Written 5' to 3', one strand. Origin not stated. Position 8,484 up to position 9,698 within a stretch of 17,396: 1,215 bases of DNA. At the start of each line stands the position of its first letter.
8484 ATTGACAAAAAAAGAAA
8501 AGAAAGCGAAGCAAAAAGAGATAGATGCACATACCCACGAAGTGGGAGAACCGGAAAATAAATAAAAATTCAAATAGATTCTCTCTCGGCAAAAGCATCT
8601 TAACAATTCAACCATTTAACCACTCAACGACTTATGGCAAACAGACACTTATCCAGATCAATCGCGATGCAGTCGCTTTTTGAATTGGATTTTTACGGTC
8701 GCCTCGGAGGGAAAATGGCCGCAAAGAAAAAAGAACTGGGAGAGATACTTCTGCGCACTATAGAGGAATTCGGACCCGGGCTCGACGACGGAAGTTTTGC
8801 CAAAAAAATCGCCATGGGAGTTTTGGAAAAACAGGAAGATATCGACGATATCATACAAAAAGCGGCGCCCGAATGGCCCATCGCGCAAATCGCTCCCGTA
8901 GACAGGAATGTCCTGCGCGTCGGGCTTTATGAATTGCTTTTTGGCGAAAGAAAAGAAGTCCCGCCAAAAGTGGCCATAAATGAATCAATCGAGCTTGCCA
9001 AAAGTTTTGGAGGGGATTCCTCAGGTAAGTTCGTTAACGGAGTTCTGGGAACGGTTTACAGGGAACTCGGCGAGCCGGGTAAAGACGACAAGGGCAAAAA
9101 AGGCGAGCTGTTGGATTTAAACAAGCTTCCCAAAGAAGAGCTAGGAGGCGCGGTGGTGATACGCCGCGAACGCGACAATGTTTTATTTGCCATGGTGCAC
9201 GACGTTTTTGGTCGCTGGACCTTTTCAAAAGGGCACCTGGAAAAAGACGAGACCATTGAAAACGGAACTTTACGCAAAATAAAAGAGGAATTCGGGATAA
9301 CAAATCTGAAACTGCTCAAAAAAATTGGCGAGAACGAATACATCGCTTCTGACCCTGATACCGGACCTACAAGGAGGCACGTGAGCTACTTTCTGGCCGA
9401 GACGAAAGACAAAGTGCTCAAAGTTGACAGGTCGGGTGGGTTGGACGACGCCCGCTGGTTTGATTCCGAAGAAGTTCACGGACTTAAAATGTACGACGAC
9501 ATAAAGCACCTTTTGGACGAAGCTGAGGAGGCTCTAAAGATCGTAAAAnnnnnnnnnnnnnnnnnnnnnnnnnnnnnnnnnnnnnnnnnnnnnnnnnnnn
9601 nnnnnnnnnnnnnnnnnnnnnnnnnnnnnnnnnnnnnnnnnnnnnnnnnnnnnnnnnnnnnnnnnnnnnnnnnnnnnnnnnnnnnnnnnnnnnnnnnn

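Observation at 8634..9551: NusB fused to a Nudix hydrolase domain with an altered Nudix box (RE to RK)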

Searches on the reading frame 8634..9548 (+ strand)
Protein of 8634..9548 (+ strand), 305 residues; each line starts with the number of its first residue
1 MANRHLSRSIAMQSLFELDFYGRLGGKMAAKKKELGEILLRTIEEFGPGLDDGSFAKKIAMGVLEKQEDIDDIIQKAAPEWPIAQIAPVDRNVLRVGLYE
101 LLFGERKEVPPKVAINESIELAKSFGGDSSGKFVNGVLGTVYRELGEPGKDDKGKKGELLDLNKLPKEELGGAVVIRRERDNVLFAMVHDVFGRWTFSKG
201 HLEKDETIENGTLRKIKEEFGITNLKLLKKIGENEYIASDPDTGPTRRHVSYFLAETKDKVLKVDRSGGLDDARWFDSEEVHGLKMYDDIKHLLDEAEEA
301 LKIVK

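Call 3: search_protein_families(library=pfam, proteins=[window:8634-9548:+], max_evalue=0.01)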
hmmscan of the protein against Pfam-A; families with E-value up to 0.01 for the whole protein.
window:8634-9548:+ (305 aa): 3 families
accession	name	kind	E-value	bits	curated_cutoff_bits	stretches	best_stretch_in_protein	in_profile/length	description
PF01029.23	NusB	-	3.6e-32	112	23.1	1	7-143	3-133/133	NusB family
PF00293.34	NUDIX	-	7.5e-16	58.8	21.1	1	173-289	7-126/134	NUDIX domain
PF22327.2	Nudt16-like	-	0.0095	16.3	27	0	179-256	21-93/161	U8 snoRNA-decapping enzyme-like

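Call 4: search_protein_families(library=ncbifam, proteins=[window:8634-9548:+], max_evalue=0.01)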
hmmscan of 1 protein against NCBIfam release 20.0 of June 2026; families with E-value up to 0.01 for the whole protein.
window:8634-9548:+ (305 aa): 22 families
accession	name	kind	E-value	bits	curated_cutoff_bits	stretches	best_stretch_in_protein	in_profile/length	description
TIGR01951.1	nusB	equivalog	6.7e-35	120.2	88.35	1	4-144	2-130/131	transcription antitermination factor NusB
NF001223.0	PRK00202.1-1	equivalog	3.1e-23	82.4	131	1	2-142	7-141/146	transcription antitermination factor NusB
NF011494.0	PRK14902.1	equivalog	1.5e-13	50.4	319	1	49-148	37-131/444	16S rRNA (cytosine(967)-C(5))-methyltransferase RsmB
NF011493.0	PRK14901.1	equivalog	1.8e-10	40.2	540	1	52-148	39-132/447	16S rRNA (cytosine(967)-C(5))-methyltransferase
TIGR00563.1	rsmB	equivalog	1.7e-09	37.3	269.05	1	51-151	34-129/437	16S rRNA (cytosine(967)-C(5))-methyltransferase RsmB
NF001230.0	PRK00202.2-5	equivalog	5.7e-09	36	132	1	58-143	66-149/165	transcription antitermination factor NusB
NF011495.0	PRK14903.1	equivalog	3.2e-07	29.5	503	1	52-141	36-119/431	16S rRNA (cytosine(967)-C(5))-methyltransferase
NF001299.0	PRK00241.1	equivalog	3.1e-06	26.8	158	1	174-284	140-241/263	NAD(+) diphosphatase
NF001936.0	PRK00714.1-3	equivalog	7.5e-05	22.7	118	1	180-232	22-74/155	RNA pyrophosphohydrolase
NF008044.0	PRK10776.1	equivalog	0.00016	21.5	148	1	176-240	11-77/130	8-oxo-dGTP diphosphatase MutT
NF008149.0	PRK10901.1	equivalog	0.00023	20.2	375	1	51-145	43-133/434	16S rRNA (cytosine(967)-C(5))-methyltransferase RsmB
NF002995.0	PRK03759.1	equivalog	0.00025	20.8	127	1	193-281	63-150/185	isopentenyl-diphosphate Delta-isomerase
NF006530.0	PRK08999.1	equivalog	0.0003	19.9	245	1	173-224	10-64/315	Nudix family hydrolase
NF001937.0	PRK00714.1-4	equivalog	0.00042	20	139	1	173-224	12-62/161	RNA pyrophosphohydrolase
NF052459.1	OxoGTPPhMutT1Mycb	equivalog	0.0018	17.4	475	1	172-279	5-107/292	8-oxo-(d)GTP phosphatase MutT1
NF001934.0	PRK00714.1-1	equivalog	0.0081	15.6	241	0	174-224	13-62/176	RNA pyrophosphohydrolase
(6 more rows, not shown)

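Call 6: find_homologous_proteins(query=window:8634-9548:+)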
Query window:8634-9548:+ (305 aa): 8000 proteins with E <= 0.001 among 8000 candidates; the best 120 are listed.
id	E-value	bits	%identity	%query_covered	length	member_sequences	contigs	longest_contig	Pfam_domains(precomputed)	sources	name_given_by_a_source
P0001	1.4e-177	608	100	91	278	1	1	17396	PF00293.35,PF01029.24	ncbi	-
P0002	7.4e-175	599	90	100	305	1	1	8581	PF00293.35,PF01029.24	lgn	-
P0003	7.1e-174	596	89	100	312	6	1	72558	PF00293.35,PF01029.24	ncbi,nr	ncbi:MAG: transcription antitermination factor NusB [bacterium]|nr:transcription antitermination fac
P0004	2.1e-172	591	89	100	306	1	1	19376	PF00293.35,PF01029.24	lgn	-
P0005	8.6e-169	579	87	100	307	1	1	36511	PF00293.35,PF01029.24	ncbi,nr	ncbi:MAG: transcription antitermination factor NusB [bacterium]|nr:transcription antitermination fac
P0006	4.6e-142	491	76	99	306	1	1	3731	PF00293.35,PF01029.24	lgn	-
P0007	1.8e-140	486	75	99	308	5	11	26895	PF00293.35,PF01029.24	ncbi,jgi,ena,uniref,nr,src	ncbi:MAG: N utilization substance protein B-like protein [Candidatus Giovannonibacteria bacterium GW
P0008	9.4e-140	484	74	99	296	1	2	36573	PF00293.35,PF01029.24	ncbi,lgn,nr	ncbi:transcription antitermination factor NusB [Candidatus Giovannonibacteria bacterium]|nr:transcri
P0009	1.6e-139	483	73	99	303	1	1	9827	PF00293.35,PF01029.24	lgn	-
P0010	4.4e-139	481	72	99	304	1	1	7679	PF00293.35,PF01029.24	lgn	-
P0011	7.8e-139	481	73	99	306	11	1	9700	PF00293.35,PF01029.24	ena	-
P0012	7.0e-138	477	73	97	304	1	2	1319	PF00293.35,PF01029.24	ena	-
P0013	1.2e-137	477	73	97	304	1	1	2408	PF00293.35,PF01029.24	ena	-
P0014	2.9e-137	475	72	99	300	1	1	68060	PF00293.35,PF01029.24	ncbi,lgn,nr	ncbi:transcription antitermination factor NusB [Candidatus Giovannonibacteria bacterium]|nr:transcri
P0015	3.1e-137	475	73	97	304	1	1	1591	PF00293.35,PF01029.24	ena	-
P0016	2.1e-136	473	72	97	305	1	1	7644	PF00293.35,PF01029.24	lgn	-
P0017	2.4e-136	472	72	99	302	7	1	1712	PF00293.35,PF01029.24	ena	-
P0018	2.8e-136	472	73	99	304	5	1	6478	PF00293.35,PF01029.24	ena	-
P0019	5.9e-136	471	74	97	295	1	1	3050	PF00293.35,PF01029.24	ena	-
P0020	3.4e-135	469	71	99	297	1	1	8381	PF00293.35,PF01029.24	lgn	-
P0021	9.4e-135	467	71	100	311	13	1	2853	PF00293.35,PF01029.24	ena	-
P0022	1.0e-134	467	72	97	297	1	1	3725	PF00293.35,PF01029.24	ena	-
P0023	1.2e-134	467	71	99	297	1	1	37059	PF00293.35,PF01029.24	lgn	-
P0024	1.6e-134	466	72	97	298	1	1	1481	PF00293.35,PF01029.24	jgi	-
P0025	4.0e-134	465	71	100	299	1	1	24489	PF00293.35,PF01029.24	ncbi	-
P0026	4.9e-134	465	71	99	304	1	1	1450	PF00293.35,PF01029.24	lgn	-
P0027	5.7e-134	465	73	97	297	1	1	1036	PF00293.35,PF01029.24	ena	-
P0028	6.6e-134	464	71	97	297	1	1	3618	PF00293.35,PF01029.24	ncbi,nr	ncbi:MAG: transcription antitermination factor NusB [Candidatus Giovannonibacteria bacterium]|nr:tra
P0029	1.5e-133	463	70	99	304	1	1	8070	PF00293.35,PF01029.24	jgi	jgi:transcription antitermination protein NusB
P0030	6.3e-133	461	71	99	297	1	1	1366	PF00293.35,PF01029.24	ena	-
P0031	1.3e-132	460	71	97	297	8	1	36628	PF00293.35,PF01029.24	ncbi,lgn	-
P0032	2.3e-132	459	72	97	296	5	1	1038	PF00293.35,PF01029.24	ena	-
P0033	2.5e-132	459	70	97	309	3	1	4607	PF00293.35,PF01029.24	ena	-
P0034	2.8e-132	459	70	97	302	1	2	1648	PF00293.35,PF01029.24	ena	-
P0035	2.9e-132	459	69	99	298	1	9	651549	PF00293.35,PF01029.24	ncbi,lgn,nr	ncbi:MAG: transcription antitermination factor NusB [Candidatus Giovannonibacteria bacterium]|nr:MAG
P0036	4.3e-132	458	69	99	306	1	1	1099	PF00293.35,PF01029.24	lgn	-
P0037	7.1e-132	458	68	100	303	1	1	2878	PF00293.35,PF01029.24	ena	-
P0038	8.6e-132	457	69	99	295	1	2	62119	PF00293.35,PF01029.24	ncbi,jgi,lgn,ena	-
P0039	1.0e-131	457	71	99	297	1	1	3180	PF00293.35,PF01029.24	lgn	-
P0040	1.9e-131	456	70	100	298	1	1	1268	PF00293.35,PF01029.24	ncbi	-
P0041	7.2e-131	454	70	100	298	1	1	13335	PF00293.35,PF01029.24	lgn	-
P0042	9.8e-131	454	68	99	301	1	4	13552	PF00293.35,PF01029.24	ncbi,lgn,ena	-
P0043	3.1e-130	452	68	100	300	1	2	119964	PF00293.35,PF01029.24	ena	-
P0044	3.2e-130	452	69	99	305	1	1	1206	PF00293.35,PF01029.24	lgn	-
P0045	8.1e-130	451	69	99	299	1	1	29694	PF00293.35,PF01029.24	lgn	-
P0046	1.5e-129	450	69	99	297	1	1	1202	PF00293.35,PF01029.24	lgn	-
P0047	2.0e-129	450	69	99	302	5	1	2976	PF00293.35,PF01029.24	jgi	-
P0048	3.7e-129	449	69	100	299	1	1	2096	PF00293.35,PF01029.24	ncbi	-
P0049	4.5e-129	448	67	99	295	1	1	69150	PF00293.35,PF01029.24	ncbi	-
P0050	7.4e-129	448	69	100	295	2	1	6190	PF00293.35,PF01029.24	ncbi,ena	-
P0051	8.7e-129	448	68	97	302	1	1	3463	PF00293.35,PF01029.24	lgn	-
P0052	1.8e-128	446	69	97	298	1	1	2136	PF00293.35,PF01029.24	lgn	-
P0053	4.4e-128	445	67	100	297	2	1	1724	PF00293.35,PF01029.24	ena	-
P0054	2.0e-127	443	66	100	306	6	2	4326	PF00293.35,PF01029.24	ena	-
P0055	4.0e-127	442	69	97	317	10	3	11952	PF00293.35,PF01029.24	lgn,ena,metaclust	metaclust:\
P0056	5.5e-127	442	68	99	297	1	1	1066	PF00293.35,PF01029.24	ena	-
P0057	7.7e-126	438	67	99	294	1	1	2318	PF00293.35,PF01029.24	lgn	-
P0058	1.2e-125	437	68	97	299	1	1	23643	PF00293.35,PF01029.24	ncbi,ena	-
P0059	1.4e-125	437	67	99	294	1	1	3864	PF00293.35,PF01029.24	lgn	-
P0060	1.0e-124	434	67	99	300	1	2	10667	PF00293.35,PF01029.24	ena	-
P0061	1.3e-124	434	71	94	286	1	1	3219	PF00293.35,PF01029.24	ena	-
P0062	1.6e-124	434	66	97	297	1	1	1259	PF00293.35,PF01029.24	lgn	-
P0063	1.8e-124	433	71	94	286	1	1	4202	PF00293.35,PF01029.24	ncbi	-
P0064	7.7e-124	431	64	99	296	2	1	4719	PF00293.35,PF01029.24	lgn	-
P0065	3.3e-123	429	68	99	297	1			PF00293.35,PF01029.24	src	-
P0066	7.6e-122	425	64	97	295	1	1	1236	PF00293.35,PF01029.24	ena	-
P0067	9.5e-122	424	65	99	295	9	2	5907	PF00293.35,PF01029.24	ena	-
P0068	4.7e-121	422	65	97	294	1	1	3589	PF00293.35,PF01029.24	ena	-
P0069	6.1e-121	422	65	99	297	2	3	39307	PF00293.35,PF01029.24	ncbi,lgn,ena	ncbi:MAG: transcription antitermination factor NusB [Patescibacteria group bacterium]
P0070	6.5e-121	422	66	99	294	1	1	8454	PF00293.35,PF01029.24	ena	-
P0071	6.7e-121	422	66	97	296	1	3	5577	PF00293.35,PF01029.24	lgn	-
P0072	7.3e-121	421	63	97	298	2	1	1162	PF00293.35,PF01029.24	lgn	-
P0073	9.2e-121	421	65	99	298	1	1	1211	PF00293.35,PF01029.24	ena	-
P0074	1.1e-120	421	66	99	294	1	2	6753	PF00293.35,PF01029.24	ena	-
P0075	1.3e-120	421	65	99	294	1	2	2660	PF00293.35,PF01029.24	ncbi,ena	-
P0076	2.7e-120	420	65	99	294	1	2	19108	PF00293.35,PF01029.24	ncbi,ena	ncbi:MAG: transcription antitermination factor NusB [Patescibacteria group bacterium]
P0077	4.1e-120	419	64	100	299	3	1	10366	PF00293.35,PF01029.24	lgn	-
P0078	6.3e-120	418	66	99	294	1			PF00293.35,PF01029.24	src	-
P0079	1.5e-119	417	67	99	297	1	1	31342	PF00293.35,PF01029.24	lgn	-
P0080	2.0e-119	417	65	97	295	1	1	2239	PF00293.35,PF01029.24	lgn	-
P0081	2.2e-119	417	66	97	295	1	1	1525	PF00293.35,PF01029.24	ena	-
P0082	4.3e-119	416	66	97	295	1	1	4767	PF00293.35,PF01029.24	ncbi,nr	ncbi:MAG: transcription antitermination factor NusB [Candidatus Niyogibacteria bacterium]|nr:transcr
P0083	4.7e-119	416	65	97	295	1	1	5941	PF00293.35,PF01029.24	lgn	-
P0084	5.4e-119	415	64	95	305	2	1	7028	PF00293.35,PF01029.24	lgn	-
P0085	7.2e-119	415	64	99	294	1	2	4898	PF00293.35,PF01029.24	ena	-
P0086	7.5e-119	415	66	99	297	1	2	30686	PF00293.35,PF01029.24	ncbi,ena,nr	ncbi:transcription antitermination factor NusB [Patescibacteria group bacterium]|nr:transcription an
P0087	1.1e-118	414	63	99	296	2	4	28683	PF00293.35,PF01029.24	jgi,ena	-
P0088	1.5e-118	414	69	86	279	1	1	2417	PF00293.35,PF01029.24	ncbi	ncbi:MAG: transcription antitermination factor NusB, partial [Patescibacteria group bacterium]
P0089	6.3e-118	412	63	99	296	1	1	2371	PF00293.35,PF01029.24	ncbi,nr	ncbi:MAG: transcription antitermination factor NusB [Candidatus Niyogibacteria bacterium]|nr:transcr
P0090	9.1e-118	411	64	97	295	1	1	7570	PF00293.35,PF01029.24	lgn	-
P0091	9.3e-118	411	63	99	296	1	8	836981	PF00293.35,PF01029.24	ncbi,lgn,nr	ncbi:MAG: transcription antitermination factor NusB [Candidatus Niyogibacteria bacterium]|nr:MAG: tr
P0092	1.2e-117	411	63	99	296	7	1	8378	PF00293.35,PF01029.24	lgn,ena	-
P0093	3.2e-117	410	66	94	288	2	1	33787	PF00293.35,PF01029.24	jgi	jgi:N utilization substance protein B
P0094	4.2e-117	409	64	97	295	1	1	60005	PF00293.35,PF01029.24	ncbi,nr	ncbi:MAG: transcription antitermination factor NusB [Candidatus Niyogibacteria bacterium]|nr:transcr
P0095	5.2e-117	409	65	99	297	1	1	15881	PF00293.35,PF01029.24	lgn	-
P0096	3.8e-116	406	61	99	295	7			PF00293.35,PF01029.24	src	-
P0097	4.1e-116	406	63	99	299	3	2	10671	PF00293.35,PF01029.24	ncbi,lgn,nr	ncbi:MAG: transcription antitermination factor NusB [Candidatus Niyogibacteria bacterium]|nr:transcr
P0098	7.1e-116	405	64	94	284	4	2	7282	PF00293.35,PF01029.24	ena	-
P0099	7.9e-116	405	62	99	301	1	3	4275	PF00293.35,PF01029.24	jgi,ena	-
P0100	2.2e-115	403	63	99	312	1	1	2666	PF00293.35,PF01029.24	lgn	-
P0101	1.6e-114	401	62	100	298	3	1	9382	PF00293.35,PF01029.24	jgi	jgi:transcription antitermination protein NusB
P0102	4.5e-114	399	60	100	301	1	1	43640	PF00293.35,PF01029.24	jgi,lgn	jgi:N utilization substance protein B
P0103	5.8e-114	399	63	99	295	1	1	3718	PF00293.35,PF01029.24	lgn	-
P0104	1.4e-113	398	62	99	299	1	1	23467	PF00293.35,PF01029.24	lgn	-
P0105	2.1e-113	397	67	92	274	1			PF00293.35,PF01029.24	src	-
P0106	2.1e-113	397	63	97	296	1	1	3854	PF00293.35,PF01029.24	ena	-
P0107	2.4e-113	397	63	99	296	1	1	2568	PF00293.35,PF01029.24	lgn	-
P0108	2.7e-113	397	63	99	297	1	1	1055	PF00293.35,PF01029.24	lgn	-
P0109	3.2e-113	396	62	99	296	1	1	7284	PF00293.35,PF01029.24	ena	-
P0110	4.5e-113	396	61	99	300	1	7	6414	PF00293.35,PF01029.24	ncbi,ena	ncbi:MAG: transcription antitermination factor NusB [Patescibacteria group bacterium]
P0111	7.2e-113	395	62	99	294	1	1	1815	PF00293.35,PF01029.24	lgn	-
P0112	7.3e-113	395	62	99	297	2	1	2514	PF00293.35,PF01029.24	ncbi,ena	ncbi:MAG: transcription antitermination factor NusB [Patescibacteria group bacterium]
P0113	7.7e-113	395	62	99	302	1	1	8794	PF00293.35,PF01029.24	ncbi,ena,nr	ncbi:MAG: transcription antitermination factor NusB [Bacteroidetes bacterium]|nr:transcription antit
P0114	1.6e-112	394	59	100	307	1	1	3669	PF00293.35,PF01029.24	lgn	-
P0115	3.2e-112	393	62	100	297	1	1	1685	PF00293.35,PF01029.24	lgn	-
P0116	3.4e-112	393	62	99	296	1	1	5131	PF00293.35,PF01029.24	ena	-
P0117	3.9e-112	393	64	94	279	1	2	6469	PF00293.35,PF01029.24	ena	-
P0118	6.2e-112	392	64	94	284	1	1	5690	PF00293.35,PF01029.24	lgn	-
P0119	1.0e-111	391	62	99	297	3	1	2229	PF00293.35,PF01029.24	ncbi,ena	ncbi:MAG: transcription antitermination factor NusB [Patescibacteria group bacterium]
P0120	1.5e-111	391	60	100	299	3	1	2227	PF00293.35,PF01029.24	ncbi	-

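Call 14: find_related_loci(query=A1, collection=genome_contigs, flank=6000)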
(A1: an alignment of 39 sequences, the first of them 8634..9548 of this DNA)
Query A1 (305 aa) in genome_contigs; peptide patterns used: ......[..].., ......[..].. (x = any residue, [..] = any of these).
600 stretches matched a pattern (row limit reached: there are more); 598 encode a relative of the query (tblastn E <= 1e-3); the best 80 are kept; 80 distinct loci.
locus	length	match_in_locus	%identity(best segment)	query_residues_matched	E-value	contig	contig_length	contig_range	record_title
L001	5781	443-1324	57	1-301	7e-116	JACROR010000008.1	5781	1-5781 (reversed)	MAG: Candidatus Niyogibacteria bacterium isolate NC_groundwater_1966_Pr3_S-0.2um_45_3 scaffold_174277, whole genome shot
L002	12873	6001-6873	60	1-297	2e-112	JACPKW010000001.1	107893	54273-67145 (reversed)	MAG: Candidatus Giovannonibacteria bacterium isolate NC_groundwater_505_Ag_S-0.1um_43_101 S35_SO-1_scaffold_23573, whole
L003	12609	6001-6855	57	1-296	1e-104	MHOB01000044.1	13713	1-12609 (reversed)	MAG: Candidatus Ryanbacteria bacterium RIFCSPLOWO2_12_FULL_47_9c rifcsplowo2_12_scaffold_31660, whole genome shotgun seq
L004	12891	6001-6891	57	1-301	1e-104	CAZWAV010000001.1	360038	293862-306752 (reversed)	MAG TPA_asm: uncultured Candidatus Saccharibacteria bacterium isolate SRP170004_co1_259 genome assembly, contig: NODE_21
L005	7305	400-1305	54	1-301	1e-103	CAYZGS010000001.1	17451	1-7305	MAG TPA_asm: uncultured Candidatus Saccharibacteria bacterium isolate SRP062349_co1_62 genome assembly, contig: NODE_458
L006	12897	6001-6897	56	1-301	2e-103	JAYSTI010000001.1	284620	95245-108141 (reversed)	MAG: Candidatus Lloydbacteria bacterium isolate GFS_12411 GFS_12411_0, whole genome shotgun sequence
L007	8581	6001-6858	58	1-302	4e-103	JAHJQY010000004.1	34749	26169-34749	MAG: Patescibacteria group bacterium isolate OS_PC_MetaG.mb.122 OS_PC_MetaG.mb.122_k141_44910, whole genome shotgun sequ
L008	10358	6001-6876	56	1-301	6e-103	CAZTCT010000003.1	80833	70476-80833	MAG TPA_asm: uncultured Candidatus Saccharibacteria bacterium isolate SRP329715_co1_218 genome assembly, contig: NODE_33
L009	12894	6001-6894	53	1-301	5e-103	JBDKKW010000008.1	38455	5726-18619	MAG: Candidatus Parcubacteria bacterium isolate hopbrook_2019_sw_WHONDRS-S19S_0012_A_bin.19 scaffold_0000024, whole geno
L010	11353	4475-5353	56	1-299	5e-103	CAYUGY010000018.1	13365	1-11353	MAG TPA_asm: uncultured Candidatus Saccharibacteria bacterium isolate SRP286056_co1_691 genome assembly, contig: NODE_58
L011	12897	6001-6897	56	1-301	2e-102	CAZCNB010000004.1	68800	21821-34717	MAG TPA_asm: uncultured Candidatus Saccharibacteria bacterium isolate SRP135725_co1_330 genome assembly, contig: NODE_27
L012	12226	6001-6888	53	1-297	3e-101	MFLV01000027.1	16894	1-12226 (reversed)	MAG: Candidatus Kaiserbacteria bacterium RIFCSPLOWO2_01_FULL_51_21 rifcsplowo2_01_scaffold_7621, whole genome shotgun se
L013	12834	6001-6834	55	1-297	7e-101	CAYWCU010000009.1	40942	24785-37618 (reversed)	MAG TPA_asm: uncultured Candidatus Saccharibacteria bacterium isolate binchicken_co132_51 genome assembly, contig: NODE_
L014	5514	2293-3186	54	1-301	1e-100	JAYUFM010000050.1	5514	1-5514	MAG: bacterium isolate GFS_7744 GFS_7744_49, whole genome shotgun sequence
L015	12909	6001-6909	53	1-301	1e-100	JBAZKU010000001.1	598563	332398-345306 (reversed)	MAG: Candidatus Paceibacterota bacterium isolate SO_2017_LW4_151 scaffold_39_c1_LW137-91_2017, whole genome shotgun sequ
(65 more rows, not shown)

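Call 21: predict_structure(alignment_id=A1)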
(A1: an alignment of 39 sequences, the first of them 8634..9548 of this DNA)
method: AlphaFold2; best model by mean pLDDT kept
length: 305 residues; sequences in the alignment: 39
mean_pLDDT: 82.8   pTM: 0.59
mean pLDDT of the five models: 82.8, 82.4, 81.0, 80.7, 80.1
residues with pLDDT >= 90: 136; 70-90: 117; 50-70: 37; < 50: 15
segments of 3 or more residues with pLDDT < 50: 147-160
pLDDT, mean of each block of 10 residues (from residue 1): 82 92 76 92 84 84 92 81 88 94 79 87 91 81 53 33 73 94 91 83 90 93 95 77 71 97 71 91 84 91 69
secondary structure, 60 per line:
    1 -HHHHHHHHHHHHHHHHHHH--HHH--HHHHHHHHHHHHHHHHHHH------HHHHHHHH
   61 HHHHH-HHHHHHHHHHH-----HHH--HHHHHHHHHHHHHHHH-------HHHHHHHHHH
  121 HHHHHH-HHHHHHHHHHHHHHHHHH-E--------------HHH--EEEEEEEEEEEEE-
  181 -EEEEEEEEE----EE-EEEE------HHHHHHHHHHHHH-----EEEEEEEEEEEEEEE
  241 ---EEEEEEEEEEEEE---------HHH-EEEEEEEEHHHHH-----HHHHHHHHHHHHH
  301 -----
elements in order: H2-20 H28-46 H53-65 H67-77 H88-103 H111-126 H128-145 E167-179 E182-190 E198-201 H208-220 E226-240 E244-256 E270-277 H278-282 H288-300
